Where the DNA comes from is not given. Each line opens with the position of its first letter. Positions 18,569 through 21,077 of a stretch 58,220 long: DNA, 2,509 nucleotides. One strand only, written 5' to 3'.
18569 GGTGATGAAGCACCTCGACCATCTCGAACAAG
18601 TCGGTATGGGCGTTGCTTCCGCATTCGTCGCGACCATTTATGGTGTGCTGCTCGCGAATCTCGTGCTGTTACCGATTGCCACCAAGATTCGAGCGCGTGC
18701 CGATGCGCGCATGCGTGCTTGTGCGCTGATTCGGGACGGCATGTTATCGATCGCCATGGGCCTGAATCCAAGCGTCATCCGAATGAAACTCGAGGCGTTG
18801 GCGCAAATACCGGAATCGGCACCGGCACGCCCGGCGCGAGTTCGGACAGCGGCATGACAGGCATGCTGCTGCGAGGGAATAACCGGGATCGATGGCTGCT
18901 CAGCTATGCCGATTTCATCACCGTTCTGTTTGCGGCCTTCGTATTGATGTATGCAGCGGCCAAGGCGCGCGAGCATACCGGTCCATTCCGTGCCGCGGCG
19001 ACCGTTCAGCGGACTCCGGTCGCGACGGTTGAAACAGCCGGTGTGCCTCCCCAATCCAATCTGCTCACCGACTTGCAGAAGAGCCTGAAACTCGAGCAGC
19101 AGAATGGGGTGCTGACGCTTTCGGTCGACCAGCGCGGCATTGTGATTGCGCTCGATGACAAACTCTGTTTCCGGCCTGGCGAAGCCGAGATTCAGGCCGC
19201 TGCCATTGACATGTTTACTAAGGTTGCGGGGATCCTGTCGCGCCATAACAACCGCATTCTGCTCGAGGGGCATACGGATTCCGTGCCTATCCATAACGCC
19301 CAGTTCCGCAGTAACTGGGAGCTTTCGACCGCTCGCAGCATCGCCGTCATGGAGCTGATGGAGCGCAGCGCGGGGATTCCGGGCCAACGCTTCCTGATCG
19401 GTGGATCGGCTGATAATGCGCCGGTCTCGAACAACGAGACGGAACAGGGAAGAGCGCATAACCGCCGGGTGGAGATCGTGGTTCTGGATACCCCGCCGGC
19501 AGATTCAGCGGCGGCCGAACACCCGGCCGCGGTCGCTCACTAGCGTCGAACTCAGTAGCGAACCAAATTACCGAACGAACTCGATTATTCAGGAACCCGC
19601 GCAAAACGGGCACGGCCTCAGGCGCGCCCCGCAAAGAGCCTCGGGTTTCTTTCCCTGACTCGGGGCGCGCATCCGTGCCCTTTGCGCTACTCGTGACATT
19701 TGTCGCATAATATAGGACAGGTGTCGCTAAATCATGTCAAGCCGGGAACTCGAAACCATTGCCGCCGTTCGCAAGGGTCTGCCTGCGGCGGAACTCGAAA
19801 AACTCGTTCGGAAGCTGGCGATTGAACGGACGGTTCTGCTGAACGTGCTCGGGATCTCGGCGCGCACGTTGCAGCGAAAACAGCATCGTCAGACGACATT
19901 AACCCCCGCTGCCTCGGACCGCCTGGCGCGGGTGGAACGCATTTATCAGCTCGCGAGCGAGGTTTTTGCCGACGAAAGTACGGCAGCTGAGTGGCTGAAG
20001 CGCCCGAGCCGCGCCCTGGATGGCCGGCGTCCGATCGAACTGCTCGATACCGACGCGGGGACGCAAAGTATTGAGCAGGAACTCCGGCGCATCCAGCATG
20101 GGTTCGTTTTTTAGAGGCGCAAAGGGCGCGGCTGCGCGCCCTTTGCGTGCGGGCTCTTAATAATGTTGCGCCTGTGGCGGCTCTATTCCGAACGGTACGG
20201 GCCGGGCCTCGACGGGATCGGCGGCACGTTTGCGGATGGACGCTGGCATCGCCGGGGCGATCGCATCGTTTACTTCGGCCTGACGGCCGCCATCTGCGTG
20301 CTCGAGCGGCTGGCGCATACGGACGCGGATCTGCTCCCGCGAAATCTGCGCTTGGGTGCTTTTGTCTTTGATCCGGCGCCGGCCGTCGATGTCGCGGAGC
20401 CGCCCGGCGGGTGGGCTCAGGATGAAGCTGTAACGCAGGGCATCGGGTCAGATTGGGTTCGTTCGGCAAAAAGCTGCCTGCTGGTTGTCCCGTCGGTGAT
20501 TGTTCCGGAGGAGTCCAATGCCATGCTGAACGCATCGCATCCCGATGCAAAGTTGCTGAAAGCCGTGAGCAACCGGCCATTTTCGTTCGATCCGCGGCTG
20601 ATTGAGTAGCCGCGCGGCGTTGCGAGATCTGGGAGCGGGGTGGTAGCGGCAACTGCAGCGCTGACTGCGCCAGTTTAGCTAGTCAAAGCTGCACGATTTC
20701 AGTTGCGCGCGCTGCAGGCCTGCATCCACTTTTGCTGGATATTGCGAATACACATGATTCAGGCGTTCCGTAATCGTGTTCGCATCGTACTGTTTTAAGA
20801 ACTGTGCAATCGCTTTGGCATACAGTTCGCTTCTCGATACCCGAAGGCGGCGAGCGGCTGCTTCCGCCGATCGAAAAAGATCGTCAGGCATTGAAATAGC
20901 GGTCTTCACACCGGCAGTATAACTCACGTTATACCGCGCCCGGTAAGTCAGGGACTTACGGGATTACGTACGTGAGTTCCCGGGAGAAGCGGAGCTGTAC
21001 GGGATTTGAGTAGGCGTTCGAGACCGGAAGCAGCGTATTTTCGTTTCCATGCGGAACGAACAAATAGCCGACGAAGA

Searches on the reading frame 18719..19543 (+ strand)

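Call 9: search_protein_families(library=pfam, proteins=[window:18719-19543:+], max_evalue=0.01)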
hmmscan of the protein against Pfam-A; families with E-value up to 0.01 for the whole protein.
window:18719-19543:+ (274 aa): 2 families
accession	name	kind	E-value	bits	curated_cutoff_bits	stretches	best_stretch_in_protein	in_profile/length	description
PF00691.25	OmpA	-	1.4e-15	57.8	27.2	1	151-249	2-98/98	OmpA family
PF13677.11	MotB_plug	-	1.5e-09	37.7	24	1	53-83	12-42/58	Membrane MotB of proton-channel complex MotA/MotB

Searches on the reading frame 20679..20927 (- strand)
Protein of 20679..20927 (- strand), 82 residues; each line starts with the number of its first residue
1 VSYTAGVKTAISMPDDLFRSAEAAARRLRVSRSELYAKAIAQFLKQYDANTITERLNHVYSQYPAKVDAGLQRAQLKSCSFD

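Call 9: search_protein_families(library=pfam, proteins=[window:20679-20927:-], max_evalue=0.01)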
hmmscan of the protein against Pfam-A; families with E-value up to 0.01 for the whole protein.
window:20679-20927:- (82 aa): 1 family
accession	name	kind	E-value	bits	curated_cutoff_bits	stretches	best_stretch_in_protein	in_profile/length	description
PF12651.13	RHH_3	-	0.00013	22.3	21.6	1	8-47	4-43/44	Ribbon-helix-helix domain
